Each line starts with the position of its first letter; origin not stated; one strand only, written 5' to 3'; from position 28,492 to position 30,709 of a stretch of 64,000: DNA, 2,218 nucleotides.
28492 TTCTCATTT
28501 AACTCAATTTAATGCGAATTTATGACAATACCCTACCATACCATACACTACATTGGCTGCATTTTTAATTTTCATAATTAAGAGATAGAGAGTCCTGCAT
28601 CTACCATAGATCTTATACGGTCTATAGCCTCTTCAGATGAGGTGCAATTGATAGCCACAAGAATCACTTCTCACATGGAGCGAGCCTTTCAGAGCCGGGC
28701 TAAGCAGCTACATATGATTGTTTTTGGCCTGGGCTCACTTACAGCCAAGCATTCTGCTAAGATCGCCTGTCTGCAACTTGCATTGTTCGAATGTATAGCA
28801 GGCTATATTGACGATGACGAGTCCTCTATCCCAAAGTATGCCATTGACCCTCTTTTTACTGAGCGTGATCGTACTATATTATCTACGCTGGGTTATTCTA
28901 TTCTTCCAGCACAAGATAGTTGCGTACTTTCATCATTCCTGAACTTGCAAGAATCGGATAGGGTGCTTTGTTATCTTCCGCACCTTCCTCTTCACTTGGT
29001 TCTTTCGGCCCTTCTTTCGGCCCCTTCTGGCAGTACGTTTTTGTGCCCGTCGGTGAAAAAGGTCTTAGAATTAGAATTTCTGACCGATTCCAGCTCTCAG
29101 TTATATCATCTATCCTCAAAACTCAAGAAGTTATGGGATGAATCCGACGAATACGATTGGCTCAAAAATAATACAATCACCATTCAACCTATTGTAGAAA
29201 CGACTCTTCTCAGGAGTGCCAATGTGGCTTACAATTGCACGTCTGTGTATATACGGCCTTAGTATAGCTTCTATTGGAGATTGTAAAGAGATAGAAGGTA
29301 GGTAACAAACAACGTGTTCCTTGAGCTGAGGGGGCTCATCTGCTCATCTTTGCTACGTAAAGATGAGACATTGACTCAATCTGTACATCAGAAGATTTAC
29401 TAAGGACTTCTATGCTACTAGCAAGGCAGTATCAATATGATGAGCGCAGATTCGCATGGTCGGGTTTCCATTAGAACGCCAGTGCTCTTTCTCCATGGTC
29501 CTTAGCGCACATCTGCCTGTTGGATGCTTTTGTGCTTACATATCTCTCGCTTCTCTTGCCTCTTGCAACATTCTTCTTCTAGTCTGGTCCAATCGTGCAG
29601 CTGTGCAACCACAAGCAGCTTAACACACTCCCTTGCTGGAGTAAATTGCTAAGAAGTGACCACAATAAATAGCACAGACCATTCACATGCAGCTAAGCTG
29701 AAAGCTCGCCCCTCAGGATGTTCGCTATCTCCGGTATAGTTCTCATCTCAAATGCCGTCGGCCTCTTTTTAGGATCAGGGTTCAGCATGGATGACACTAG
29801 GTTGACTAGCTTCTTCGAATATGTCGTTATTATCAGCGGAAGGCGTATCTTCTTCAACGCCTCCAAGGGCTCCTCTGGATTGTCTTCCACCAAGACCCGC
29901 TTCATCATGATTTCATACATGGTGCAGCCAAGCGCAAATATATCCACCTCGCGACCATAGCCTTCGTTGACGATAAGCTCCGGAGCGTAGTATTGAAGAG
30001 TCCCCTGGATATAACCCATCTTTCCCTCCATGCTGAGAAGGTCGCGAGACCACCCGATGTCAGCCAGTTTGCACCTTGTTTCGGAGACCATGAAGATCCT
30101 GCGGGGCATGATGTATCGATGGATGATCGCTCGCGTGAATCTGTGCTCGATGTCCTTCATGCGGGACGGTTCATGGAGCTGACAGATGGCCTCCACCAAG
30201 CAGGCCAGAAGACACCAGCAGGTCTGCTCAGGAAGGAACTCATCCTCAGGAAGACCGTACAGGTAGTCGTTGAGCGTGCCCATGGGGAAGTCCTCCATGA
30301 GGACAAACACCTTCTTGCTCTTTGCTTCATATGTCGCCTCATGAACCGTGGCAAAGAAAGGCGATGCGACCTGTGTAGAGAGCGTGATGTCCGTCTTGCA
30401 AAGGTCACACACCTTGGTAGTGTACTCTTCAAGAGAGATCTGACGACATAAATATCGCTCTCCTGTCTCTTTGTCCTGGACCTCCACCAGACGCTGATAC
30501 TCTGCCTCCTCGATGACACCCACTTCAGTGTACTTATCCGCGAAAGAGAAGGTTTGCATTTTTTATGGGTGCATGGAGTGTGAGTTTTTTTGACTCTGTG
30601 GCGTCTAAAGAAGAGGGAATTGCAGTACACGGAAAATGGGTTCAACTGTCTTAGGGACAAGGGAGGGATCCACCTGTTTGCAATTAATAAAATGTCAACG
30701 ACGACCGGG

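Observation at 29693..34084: Head-to-head pair of NEK-like pseudokinases; the larger is a pseudokinase-ankyrin-RING fusion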

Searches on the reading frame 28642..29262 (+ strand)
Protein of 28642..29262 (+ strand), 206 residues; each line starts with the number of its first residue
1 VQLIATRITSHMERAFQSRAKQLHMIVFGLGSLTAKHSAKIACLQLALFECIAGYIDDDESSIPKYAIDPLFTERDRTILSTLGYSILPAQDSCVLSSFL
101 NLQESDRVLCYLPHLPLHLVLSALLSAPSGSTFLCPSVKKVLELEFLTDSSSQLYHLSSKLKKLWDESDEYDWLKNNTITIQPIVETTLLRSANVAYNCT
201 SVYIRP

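Call 68: search_protein_families(library=pfam, proteins=[window:28642-29262:+], max_evalue=10)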
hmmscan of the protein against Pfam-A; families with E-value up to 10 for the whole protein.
window:28642-29262:+ (206 aa): 1 family
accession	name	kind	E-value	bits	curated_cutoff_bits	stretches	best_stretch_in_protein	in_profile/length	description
PF07985.18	SRR1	-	2.9e-20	73.3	24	1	15-202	8-170/172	SRR1 domain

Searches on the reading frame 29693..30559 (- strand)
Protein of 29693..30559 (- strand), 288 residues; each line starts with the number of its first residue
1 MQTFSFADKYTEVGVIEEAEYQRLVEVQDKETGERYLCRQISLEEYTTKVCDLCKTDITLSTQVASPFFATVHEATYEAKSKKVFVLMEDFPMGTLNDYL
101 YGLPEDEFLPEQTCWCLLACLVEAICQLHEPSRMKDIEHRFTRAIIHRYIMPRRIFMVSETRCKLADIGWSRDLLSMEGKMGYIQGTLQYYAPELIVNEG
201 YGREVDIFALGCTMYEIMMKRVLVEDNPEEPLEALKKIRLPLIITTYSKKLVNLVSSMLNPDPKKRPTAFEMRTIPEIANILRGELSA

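Call 3: search_protein_families(library=pfam, proteins=[window:29693-30559:-], max_evalue=1)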
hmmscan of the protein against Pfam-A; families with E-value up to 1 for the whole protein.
window:29693-30559:- (288 aa): 4 families
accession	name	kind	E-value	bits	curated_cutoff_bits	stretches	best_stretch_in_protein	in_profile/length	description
PF00069.31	Pkinase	-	7.5e-28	98.1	31.7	1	24-273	15-258/263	Protein kinase domain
PF07714.23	PK_Tyr_Ser-Thr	-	7.4e-15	55.4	23.1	1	80-272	72-254/258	Protein tyrosine and serine/threonine kinase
PF21776.2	TetR_C_44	-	0.19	12.2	24.4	1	229-283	19-76/131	TetR/AcrR family transcriptional repressors, C-terminal domain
PF12993.12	DUF3877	-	0.6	10.5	27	1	14-108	64-158/173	Domain of unknown function, E. rectale Gene description (DUF3877)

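Call 6: list_cluster_members(proteins=[window:29693-30559:-, window:30692-34084:+])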
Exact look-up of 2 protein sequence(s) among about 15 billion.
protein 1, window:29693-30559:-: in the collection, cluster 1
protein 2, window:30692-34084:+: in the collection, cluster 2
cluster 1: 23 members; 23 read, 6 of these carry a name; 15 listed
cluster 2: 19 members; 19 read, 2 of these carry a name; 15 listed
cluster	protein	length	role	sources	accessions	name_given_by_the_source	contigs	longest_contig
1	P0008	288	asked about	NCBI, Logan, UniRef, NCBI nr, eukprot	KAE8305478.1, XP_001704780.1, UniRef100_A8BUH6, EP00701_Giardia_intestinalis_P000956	Kinase, NEK [Giardia duodenalis] | Kinase, NEK n=1 Tax=Giardia intestinalis (strain ATCC 50803 / WB clone C6) TaxID=184922 ... | Kinase, NEK [Giardia intestinalis]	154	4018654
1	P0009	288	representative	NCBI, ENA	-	-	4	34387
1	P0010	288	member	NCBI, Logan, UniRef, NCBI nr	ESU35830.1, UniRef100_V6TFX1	Serine/threonine protein kinase [Giardia duodenalis] | Serine/threonine protein kinase n=1 Tax=Giardia intestinalis TaxID=5741 RepID=V6TFX1_GIAIN | Serine/threonine protein kinase [Giardia intestinalis]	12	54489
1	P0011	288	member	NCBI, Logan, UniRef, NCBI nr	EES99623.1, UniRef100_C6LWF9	Kinase, NEK [Giardia duodenalis ATCC 50581] | non-specific serine/threonine protein kinase n=2 Tax=Giardia intestinalis TaxID=5741 ... | Kinase, NEK [Giardia intestinalis ATCC 50581]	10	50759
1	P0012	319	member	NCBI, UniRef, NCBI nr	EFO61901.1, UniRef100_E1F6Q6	Kinase, NEK [Giardia lamblia P15] | Kinase, NEK n=1 Tax=Giardia intestinalis (strain P15) TaxID=658858 RepID=E1F6Q6_GIAIA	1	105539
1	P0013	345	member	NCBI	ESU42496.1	Serine/threonine protein kinase, partial [Giardia duodenalis]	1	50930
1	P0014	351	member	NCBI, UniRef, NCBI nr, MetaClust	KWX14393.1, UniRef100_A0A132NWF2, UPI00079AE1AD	Serine/threonine protein kinase [Giardia duodenalis assemblage B] | non-specific serine/threonine protein kinase n=1 Tax=Giardia duodenalis assemblage B ... | Serine/threonine protein kinase [Giardia intestinalis assemblage B]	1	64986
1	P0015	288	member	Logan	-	-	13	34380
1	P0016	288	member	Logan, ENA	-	-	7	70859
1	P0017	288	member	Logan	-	-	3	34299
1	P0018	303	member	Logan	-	-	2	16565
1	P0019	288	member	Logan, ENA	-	-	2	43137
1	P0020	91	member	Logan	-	-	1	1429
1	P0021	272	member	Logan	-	-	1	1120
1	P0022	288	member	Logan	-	-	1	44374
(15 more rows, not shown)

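Call 29: find_homologous_proteins(query=window:29693-30559:-, max_evalue=0.00001)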
Query window:29693-30559:- (288 aa): 3 proteins with E <= 0.00001 among 517 candidates.
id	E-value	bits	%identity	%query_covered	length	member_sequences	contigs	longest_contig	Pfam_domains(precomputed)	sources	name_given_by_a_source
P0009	4.7e-178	608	93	100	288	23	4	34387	PF07714.24,PF00069.32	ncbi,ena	-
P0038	1.1e-172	591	89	99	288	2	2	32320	PF07714.24,PF00069.32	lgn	-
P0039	8.9e-105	368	57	99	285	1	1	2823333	PF07714.24,PF00069.32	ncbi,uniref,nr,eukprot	ncbi:Kinase, NEK [Giardia muris]|uniref:Kinase, NEK n=1 Tax=Giardia muris TaxID=5742 RepID=A0A4Z1T0U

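Call 36: find_encoding_contigs(protein=P0039, flank=10000, max_places=3)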
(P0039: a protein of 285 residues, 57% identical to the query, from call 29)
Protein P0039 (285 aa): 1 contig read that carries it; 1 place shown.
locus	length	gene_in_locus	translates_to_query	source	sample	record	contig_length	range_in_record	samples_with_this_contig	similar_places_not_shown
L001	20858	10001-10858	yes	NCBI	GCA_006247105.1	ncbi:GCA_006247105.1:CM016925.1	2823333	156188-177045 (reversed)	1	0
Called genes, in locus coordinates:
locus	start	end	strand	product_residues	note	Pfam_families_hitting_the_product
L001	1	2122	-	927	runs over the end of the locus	PF13499:EF-hand_7 (faint)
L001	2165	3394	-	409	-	-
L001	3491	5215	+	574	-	-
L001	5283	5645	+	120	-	PF01248:Ribosomal_L7Ae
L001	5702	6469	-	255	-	PF12923:RRP7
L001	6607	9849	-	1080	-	PF00023:Ank (faint), PF12796:Ank_2, PF13606:Ank_3 (faint), PF13637:Ank_4 (faint), PF13857:Ank_5 (faint), PF23745:ANK_LRRK2 (faint), PF12796:Ank_2, PF13920:zf-C3HC4_3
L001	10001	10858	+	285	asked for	PF00069:Pkinase, PF07714:PK_Tyr_Ser-Thr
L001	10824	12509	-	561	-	PF01554:MatE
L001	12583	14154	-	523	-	-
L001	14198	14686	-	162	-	PF00036:EF-hand_1 (faint), PF13405:EF-hand_6 (weak), PF13499:EF-hand_7 (faint), PF14658:EF-hand_9 (faint)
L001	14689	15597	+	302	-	PF02732:ERCC4 (weak)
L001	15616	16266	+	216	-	PF01712:dNK, PF02223:Thymidylate_kin (faint), PF13521:AAA_28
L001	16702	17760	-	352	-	PF00069:Pkinase, PF07714:PK_Tyr_Ser-Thr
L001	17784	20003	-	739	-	-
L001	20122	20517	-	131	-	-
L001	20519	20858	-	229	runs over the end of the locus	-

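Call 49: search_solved_structures(query=window:29693-30559:-, max_evalue=1e-10, show_alignments=1)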
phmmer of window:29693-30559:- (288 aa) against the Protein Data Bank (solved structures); distinct sequences matched with E-value up to 1e-10: 146 (the best 60 are shown).
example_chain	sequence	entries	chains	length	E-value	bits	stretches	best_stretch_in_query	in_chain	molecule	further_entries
8ws1_A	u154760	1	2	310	3.4e-16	62.6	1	135-269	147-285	Serine/threonine-protein kinase Nek7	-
8ej4_K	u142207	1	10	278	3.7e-16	62.5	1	135-269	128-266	Serine/threonine-protein kinase Nek7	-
4apc_A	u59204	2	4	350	3.7e-16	62.5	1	4-270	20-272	SERINE/THREONINE-PROTEIN KINASE NEK1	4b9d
9nfq_C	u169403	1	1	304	4.5e-16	62.2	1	135-269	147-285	Serine/threonine-protein kinase Nek7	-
9h59_C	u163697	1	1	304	4.5e-16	62.2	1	135-269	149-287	Serine/threonine-protein kinase Nek7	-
8sxn_A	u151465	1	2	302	4.6e-16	62.2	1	135-269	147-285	Serine/threonine-protein kinase Nek7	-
2wqm_A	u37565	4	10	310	4.7e-16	62.1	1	135-269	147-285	SERINE/THREONINE-PROTEIN KINASE NEK7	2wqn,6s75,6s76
5de2_A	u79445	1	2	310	5e-16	62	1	135-269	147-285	Serine/threonine-protein kinase Nek7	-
6npy_B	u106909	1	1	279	5.4e-16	61.9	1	136-269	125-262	Interferon-induced, double-stranded RNA-activated protein kinase,Serine/threonine-protein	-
8ws0_A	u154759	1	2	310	6.5e-16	61.7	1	135-269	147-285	Serine/threonine-protein kinase Nek7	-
6s73_A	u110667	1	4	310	8.8e-16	61.2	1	135-269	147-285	Serine/threonine-protein kinase Nek7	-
3uiu_A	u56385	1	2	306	1.2e-15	60.8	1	134-274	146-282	Interferon-induced, double-stranded RNA-activated protein kinase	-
6d3k_B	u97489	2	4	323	1.4e-15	60.5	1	134-274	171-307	Interferon-induced, double-stranded RNA-activated protein kinase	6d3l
3zhp_C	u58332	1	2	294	4.3e-15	59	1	10-272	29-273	SERINE/THREONINE-PROTEIN KINASE 24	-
4o27_B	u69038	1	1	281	4.7e-15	58.9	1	15-272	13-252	Serine/threonine-protein kinase 24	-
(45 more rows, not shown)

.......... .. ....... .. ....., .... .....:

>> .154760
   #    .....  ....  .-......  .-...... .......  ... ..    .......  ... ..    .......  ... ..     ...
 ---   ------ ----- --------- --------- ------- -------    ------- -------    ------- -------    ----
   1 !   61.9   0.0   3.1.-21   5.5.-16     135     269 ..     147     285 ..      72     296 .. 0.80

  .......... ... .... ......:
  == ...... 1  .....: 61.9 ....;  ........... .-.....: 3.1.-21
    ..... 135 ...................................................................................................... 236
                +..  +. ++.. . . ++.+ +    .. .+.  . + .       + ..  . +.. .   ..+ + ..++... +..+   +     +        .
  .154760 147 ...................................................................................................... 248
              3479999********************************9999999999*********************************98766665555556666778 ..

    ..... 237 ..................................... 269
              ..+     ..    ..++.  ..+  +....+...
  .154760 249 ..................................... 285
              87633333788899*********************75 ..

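Call 68: search_protein_families(library=pfam, proteins=[L001:6607-9849:-], max_evalue=10)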
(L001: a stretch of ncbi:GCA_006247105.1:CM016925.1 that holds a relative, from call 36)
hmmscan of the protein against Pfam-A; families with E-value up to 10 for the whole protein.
L001:6607-9849:- (1080 aa): 11 families
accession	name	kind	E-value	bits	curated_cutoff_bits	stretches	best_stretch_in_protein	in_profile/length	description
PF12796.13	Ank_2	-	1.4e-47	160.6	27.3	5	673-735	23-85/90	Ankyrin repeats (3 copies)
PF00023.36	Ank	-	2.4e-26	90.8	21.1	6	492-513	2-23/33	Ankyrin repeat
PF13857.12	Ank_5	-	1.2e-20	73.8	27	5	488-514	12-38/56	Ankyrin repeats (many copies)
PF13637.12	Ank_4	-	1.4e-18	67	22.7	5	656-699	5-50/50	Ankyrin repeats (many copies)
PF13606.12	Ank_3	-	1.2e-15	56.2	22.3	4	679-700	2-23/30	Ankyrin repeat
PF13920.12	zf-C3HC4_3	-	2.9e-09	37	27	1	1020-1066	2-47/49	Zinc finger, C3HC4 type (RING finger)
PF23745.1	ANK_LRRK2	-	9.2e-06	26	27.5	1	520-577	59-117/130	LRRK2 ANK repeat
PF14447.12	Prok-RING_4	-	0.11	12.9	27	1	1023-1062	1-37/46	Prokaryotic RING finger family 4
PF01111.24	CKS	-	0.21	12.2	27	1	930-947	12-29/68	Cyclin-dependent kinase regulatory subunit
PF14634.12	zf-RING_5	-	0.78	10.2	27.9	1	1022-1062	4-42/43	zinc-RING finger domain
PF13639.12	zf-RING_2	-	3.8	8.3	27.3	0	1023-1061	3-43/44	Ring finger domain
